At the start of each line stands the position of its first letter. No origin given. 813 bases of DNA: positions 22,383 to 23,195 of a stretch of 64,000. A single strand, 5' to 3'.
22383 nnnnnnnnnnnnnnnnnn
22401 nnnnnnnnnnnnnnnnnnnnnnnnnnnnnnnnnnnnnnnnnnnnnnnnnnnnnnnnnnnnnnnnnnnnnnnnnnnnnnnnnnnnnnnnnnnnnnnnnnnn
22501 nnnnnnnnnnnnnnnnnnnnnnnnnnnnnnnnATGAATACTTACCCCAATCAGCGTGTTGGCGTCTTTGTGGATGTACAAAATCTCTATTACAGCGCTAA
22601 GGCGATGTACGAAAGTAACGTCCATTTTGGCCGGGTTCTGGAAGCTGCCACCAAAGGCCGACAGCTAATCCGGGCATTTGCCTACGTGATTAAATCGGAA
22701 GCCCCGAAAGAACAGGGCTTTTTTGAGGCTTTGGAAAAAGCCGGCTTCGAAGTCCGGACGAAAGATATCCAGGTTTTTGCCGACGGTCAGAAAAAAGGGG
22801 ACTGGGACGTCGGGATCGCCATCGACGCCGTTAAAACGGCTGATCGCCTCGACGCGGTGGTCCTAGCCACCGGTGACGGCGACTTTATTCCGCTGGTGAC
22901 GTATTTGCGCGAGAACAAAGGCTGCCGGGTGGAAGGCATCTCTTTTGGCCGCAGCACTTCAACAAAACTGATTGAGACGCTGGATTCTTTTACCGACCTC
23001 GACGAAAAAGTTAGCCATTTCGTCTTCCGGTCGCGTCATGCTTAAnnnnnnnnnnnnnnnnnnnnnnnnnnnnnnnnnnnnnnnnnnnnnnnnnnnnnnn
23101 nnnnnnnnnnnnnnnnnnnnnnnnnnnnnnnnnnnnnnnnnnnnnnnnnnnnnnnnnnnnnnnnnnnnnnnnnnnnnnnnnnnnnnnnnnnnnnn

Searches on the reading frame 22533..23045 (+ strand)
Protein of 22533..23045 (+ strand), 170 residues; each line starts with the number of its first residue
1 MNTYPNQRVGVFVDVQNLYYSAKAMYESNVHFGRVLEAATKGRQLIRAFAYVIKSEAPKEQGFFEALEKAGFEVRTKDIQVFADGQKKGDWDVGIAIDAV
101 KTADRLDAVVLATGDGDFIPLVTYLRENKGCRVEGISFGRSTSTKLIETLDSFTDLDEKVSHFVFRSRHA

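Call 7: search_protein_families(library=pfam, proteins=[window:22533-23045:+])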
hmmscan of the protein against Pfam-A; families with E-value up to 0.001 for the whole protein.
window:22533-23045:+ (170 aa): 1 family
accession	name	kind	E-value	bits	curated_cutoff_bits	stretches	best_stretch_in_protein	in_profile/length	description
PF01936.24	NYN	-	8.4e-38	130.6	24.2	1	8-157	1-145/145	NYN domain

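Call 9: find_related_loci(query=window:22533-23045:+, collection=genome_contigs, flank=3000)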
Query window:22533-23045:+ (170 aa) in genome_contigs; peptide patterns used: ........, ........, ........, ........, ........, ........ (x = any residue, [..] = any of these).
265 stretches matched a pattern; 182 encode a relative of the query (tblastn E <= 1e-3); the best 80 are kept; 80 distinct loci.
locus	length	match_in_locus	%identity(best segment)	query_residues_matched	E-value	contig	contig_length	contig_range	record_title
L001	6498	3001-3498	80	3-168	9e-92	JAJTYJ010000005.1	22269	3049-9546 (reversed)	MAG: bacterium isolate DTUPAT3 5-Genome8, whole genome shotgun sequence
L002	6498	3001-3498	80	3-168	9e-92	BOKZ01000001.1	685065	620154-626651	Patescibacteria group bacterium BroJett034 DNA, sequence1, whole genome shotgun sequence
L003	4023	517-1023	72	1-169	1e-87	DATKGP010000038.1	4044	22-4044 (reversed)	MAG TPA_asm: Candidatus Saccharimonadales bacterium isolate SMAG_U14554 k141_133835, whole genome shotgun sequence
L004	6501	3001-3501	75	1-167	1e-86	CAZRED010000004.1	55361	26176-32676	MAG TPA_asm: uncultured Candidatus Saccharibacteria bacterium isolate SRP136066_co1_403 genome assembly, contig: NODE_36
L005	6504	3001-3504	74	1-168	1e-84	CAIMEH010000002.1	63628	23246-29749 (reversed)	uncultured Candidatus Berkelbacteria bacterium isolate AlinenLipids_bin-6077 genome assembly, contig: bin-6077:02/34, wh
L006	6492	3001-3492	76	5-168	1e-84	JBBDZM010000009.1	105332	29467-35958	MAG: Patescibacteria group bacterium isolate LejiaD_49_69 Lejia_D_394_length_105332_cov_44, whole genome shotgun sequenc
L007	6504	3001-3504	68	2-169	1e-81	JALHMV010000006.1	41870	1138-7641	MAG: Patescibacteria group bacterium isolate Bin_44_4_sub c_000000004412, whole genome shotgun sequence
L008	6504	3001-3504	72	1-170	2e-81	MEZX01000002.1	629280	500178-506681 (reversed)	MAG: Candidatus Berkelbacteria bacterium RIFCSPLOWO2_01_FULL_50_28 rifcsplowo2_01_scaffold_16, whole genome shotgun sequ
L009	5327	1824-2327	67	2-169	9e-81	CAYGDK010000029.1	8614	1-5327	MAG TPA_asm: uncultured Candidatus Saccharibacteria bacterium isolate ERP113451_co1_246 genome assembly, contig: NODE_10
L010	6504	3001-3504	66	1-168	9e-80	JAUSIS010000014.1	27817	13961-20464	MAG: bacterium isolate E14_metabat.bin.267 E14_k141_848654, whole genome shotgun sequence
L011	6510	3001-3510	70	1-170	2e-79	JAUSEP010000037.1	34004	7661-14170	MAG: Candidatus Berkelbacteria bacterium isolate E14_maxbin.210 E14_k141_515418, whole genome shotgun sequence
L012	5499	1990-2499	70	1-170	3e-79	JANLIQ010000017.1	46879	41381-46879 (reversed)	MAG: Candidatus Berkelbacteria bacterium isolate S40-19 k99_7036, whole genome shotgun sequence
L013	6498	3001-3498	72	1-166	7e-79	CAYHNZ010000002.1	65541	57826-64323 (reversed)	MAG TPA_asm: uncultured Candidatus Saccharibacteria bacterium isolate ERP119705_co14_491 genome assembly, contig: NODE_2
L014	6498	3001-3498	70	1-166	2e-78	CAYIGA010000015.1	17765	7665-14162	MAG TPA_asm: uncultured Candidatus Saccharibacteria bacterium isolate ERP119705_co24_1046 genome assembly, contig: NODE_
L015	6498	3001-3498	71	1-166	2e-78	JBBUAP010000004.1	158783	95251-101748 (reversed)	MAG: Patescibacteria group bacterium isolate H43-bin183_1 H43_bin183_1_000000000004, whole genome shotgun sequence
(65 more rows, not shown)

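Call 14: find_encoding_contigs(protein=window:22533-23045:+, flank=3000, max_places=10)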
Protein window:22533-23045:+ (170 aa): 1 contig read that carries it; 1 place shown.
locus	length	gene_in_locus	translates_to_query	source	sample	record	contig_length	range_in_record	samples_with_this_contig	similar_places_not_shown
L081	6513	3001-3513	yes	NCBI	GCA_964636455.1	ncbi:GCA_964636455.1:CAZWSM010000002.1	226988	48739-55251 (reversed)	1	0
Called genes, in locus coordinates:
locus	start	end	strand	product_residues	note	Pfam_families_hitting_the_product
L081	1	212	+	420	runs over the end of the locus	PF00817:IMS, PF21999:IMS_HHH_1, PF11799:IMS_C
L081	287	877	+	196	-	-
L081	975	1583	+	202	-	PF01726:LexA_DNA_bind, PF00717:Peptidase_S24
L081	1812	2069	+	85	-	PF04014:MazE_antitoxin (faint)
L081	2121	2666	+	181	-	-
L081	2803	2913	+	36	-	-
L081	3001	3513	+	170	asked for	PF01936:NYN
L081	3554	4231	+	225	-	PF00005:ABC_tran, PF13304:AAA_21 (faint)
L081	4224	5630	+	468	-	-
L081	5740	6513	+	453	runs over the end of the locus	PF01743:PolyA_pol, PF12627:PolyA_pol_RNAbd, PF01966:HD, PF13735:tRNA_NucTran2_2 (weak)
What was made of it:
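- Checked: The public annotation calls it as a gene (call 14).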

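Call 16: find_homologous_proteins(query=window:22533-23045:+, max_evalue=1e-60)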
Query window:22533-23045:+ (170 aa): 212 proteins with E <= 1e-60 among 4986 candidates; the best 120 are listed.
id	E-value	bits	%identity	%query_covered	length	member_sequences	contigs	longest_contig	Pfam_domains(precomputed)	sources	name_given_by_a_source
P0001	1.9e-102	358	95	100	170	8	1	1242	PF01936.25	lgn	-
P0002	1.4e-94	332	87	100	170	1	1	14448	PF01936.25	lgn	-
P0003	2.4e-93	329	84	100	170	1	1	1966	PF01936.25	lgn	-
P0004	5.0e-88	311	80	99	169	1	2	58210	PF01936.25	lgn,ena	-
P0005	1.3e-87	310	84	99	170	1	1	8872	PF01936.25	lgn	-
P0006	6.7e-86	304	79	99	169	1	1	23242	PF01936.25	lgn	-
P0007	6.9e-86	304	79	99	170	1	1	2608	PF01936.25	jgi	jgi:uncharacterized LabA/DUF88 family protein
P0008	1.2e-85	304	79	99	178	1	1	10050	PF01936.25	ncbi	-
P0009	1.3e-85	303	78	98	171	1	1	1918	PF01936.25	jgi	jgi:uncharacterized LabA/DUF88 family protein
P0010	1.4e-85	303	81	98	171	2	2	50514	PF01936.25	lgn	-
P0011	9.3e-85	301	77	99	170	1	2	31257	PF01936.25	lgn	-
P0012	1.3e-84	300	80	98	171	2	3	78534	PF01936.25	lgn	-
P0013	1.4e-84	300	77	99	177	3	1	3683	PF01936.25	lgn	-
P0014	2.6e-84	299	78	99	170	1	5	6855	PF01936.25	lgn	-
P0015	6.5e-84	298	78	98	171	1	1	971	PF01936.25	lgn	-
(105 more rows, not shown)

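Call 18: find_encoding_contigs(protein=P0001, flank=3000, max_places=6)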
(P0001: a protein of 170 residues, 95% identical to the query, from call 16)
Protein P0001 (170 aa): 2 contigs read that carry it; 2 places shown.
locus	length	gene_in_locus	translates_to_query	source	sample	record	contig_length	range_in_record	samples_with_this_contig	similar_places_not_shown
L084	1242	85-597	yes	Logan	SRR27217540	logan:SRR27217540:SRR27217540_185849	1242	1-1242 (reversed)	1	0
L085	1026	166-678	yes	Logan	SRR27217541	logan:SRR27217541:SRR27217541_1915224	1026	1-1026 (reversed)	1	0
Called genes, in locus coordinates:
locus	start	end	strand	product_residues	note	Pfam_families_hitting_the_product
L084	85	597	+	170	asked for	PF01936:NYN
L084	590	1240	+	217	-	?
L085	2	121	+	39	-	?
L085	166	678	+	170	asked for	PF01936:NYN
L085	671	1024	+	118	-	?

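Call 19: find_encoding_contigs(protein=P0002, flank=3000, max_places=4)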
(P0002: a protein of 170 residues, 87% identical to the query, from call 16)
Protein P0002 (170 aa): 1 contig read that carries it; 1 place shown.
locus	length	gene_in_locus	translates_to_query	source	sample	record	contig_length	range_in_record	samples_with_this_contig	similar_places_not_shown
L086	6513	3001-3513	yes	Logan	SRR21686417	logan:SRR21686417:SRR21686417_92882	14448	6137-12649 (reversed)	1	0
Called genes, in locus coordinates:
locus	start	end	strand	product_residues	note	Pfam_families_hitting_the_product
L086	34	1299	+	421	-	PF00817:IMS, PF21999:IMS_HHH_1, PF11799:IMS_C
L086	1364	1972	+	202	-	PF01726:LexA_DNA_bind, PF00717:Peptidase_S24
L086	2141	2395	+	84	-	-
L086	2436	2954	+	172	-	-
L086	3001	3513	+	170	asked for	PF01936:NYN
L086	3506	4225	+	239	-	PF00005:ABC_tran, PF13304:AAA_21 (faint)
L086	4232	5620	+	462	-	-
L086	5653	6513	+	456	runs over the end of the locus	PF01743:PolyA_pol, PF12627:PolyA_pol_RNAbd, PF01966:HD, PF13735:tRNA_NucTran2_2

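Call 20: find_encoding_contigs(protein=P0003, flank=3000, max_places=4)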
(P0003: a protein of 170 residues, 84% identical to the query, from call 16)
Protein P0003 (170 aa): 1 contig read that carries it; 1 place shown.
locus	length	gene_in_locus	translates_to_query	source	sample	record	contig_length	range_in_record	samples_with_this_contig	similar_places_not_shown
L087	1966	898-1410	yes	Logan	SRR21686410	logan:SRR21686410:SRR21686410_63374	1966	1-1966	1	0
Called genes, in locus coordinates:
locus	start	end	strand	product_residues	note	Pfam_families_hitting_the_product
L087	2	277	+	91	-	?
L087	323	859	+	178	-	-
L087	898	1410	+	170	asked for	PF01936:NYN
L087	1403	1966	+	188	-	?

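Call 21: find_encoding_contigs(protein=P0005, flank=3000, max_places=4)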
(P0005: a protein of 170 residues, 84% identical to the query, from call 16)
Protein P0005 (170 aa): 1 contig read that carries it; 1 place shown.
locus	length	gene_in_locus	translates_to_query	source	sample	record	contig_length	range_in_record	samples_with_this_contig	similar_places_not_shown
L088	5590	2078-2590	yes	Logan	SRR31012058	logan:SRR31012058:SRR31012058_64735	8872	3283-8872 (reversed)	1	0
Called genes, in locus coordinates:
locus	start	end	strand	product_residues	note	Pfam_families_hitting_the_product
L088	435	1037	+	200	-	PF01726:LexA_DNA_bind, PF00717:Peptidase_S24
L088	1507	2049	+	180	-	PF13399:LytR_C (weak)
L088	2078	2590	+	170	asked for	PF01936:NYN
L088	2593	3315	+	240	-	PF13555:AAA_29 (faint), PF00005:ABC_tran, PF02463:SMC_N (weak), PF13304:AAA_21 (faint)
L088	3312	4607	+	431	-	-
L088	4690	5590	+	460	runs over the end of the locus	PF01743:PolyA_pol, PF12627:PolyA_pol_RNAbd, PF01966:HD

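Call 37: find_encoding_contigs(protein=P0126, flank=3000, max_places=4)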
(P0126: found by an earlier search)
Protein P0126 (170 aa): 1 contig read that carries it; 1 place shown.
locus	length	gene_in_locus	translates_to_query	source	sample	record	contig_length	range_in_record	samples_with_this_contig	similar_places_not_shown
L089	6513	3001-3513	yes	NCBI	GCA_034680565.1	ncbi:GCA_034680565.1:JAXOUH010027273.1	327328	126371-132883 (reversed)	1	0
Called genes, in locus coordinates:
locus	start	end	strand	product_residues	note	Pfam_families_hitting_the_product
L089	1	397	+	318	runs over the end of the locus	PF01180:DHO_dh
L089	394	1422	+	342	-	PF01979:Amidohydro_1 (weak)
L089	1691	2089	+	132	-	-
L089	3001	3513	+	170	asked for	PF01936:NYN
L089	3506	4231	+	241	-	PF00005:ABC_tran, PF13304:AAA_21 (faint)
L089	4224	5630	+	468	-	-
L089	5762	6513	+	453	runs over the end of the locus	PF01743:PolyA_pol, PF12627:PolyA_pol_RNAbd, PF01966:HD, PF13735:tRNA_NucTran2_2 (weak)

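Call 38: find_encoding_contigs(protein=P0125, flank=3000, max_places=4)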
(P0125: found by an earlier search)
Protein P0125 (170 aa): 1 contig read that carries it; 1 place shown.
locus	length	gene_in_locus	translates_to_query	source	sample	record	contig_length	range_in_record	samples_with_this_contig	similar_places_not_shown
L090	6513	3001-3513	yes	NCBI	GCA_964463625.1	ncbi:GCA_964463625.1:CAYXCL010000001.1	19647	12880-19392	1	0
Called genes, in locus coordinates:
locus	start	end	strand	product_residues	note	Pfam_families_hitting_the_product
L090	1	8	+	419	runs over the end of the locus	PF00817:IMS, PF21999:IMS_HHH_1 (weak), PF11799:IMS_C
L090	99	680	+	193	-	-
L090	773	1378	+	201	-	PF01726:LexA_DNA_bind, PF00717:Peptidase_S24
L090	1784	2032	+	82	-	-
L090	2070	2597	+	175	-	-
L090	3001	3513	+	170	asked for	PF01936:NYN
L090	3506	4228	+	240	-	PF00005:ABC_tran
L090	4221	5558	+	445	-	-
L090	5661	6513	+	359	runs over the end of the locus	PF01743:PolyA_pol, PF12627:PolyA_pol_RNAbd, PF01966:HD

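Call 39: find_encoding_contigs(protein=P0124, flank=3000, max_places=4)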
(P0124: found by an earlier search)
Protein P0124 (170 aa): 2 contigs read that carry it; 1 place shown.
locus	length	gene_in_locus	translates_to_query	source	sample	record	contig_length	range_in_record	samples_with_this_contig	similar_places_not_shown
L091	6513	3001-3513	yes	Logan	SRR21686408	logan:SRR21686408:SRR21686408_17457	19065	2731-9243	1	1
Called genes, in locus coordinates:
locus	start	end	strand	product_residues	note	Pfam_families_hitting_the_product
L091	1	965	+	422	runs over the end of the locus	PF00817:IMS, PF21999:IMS_HHH_1, PF11799:IMS_C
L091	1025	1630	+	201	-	PF01726:LexA_DNA_bind, PF00717:Peptidase_S24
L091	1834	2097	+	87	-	-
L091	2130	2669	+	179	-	-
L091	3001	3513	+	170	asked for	PF01936:NYN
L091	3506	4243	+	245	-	PF00005:ABC_tran, PF13304:AAA_21 (faint)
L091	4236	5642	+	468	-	-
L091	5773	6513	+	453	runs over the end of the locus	PF01743:PolyA_pol, PF12627:PolyA_pol_RNAbd, PF01966:HD, PF13735:tRNA_NucTran2_2 (weak)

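Call 43: find_encoding_contigs(protein=P0123, flank=3000, max_places=4)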
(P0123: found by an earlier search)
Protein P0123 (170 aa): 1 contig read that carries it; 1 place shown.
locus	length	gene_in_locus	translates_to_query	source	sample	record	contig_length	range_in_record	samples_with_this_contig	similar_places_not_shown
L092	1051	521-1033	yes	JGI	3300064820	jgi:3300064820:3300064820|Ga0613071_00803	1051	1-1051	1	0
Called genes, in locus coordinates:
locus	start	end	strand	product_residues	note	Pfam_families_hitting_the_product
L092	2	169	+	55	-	?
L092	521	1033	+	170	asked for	PF01936:NYN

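Call 44: find_encoding_contigs(protein=P0127, flank=3000, max_places=4)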
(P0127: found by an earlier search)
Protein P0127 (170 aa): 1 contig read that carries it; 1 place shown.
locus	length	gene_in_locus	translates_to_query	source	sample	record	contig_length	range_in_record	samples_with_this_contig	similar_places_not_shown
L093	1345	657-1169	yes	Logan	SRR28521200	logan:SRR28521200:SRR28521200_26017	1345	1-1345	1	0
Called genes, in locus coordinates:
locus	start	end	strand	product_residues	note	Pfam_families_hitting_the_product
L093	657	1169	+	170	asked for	PF01936:NYN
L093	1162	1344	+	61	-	?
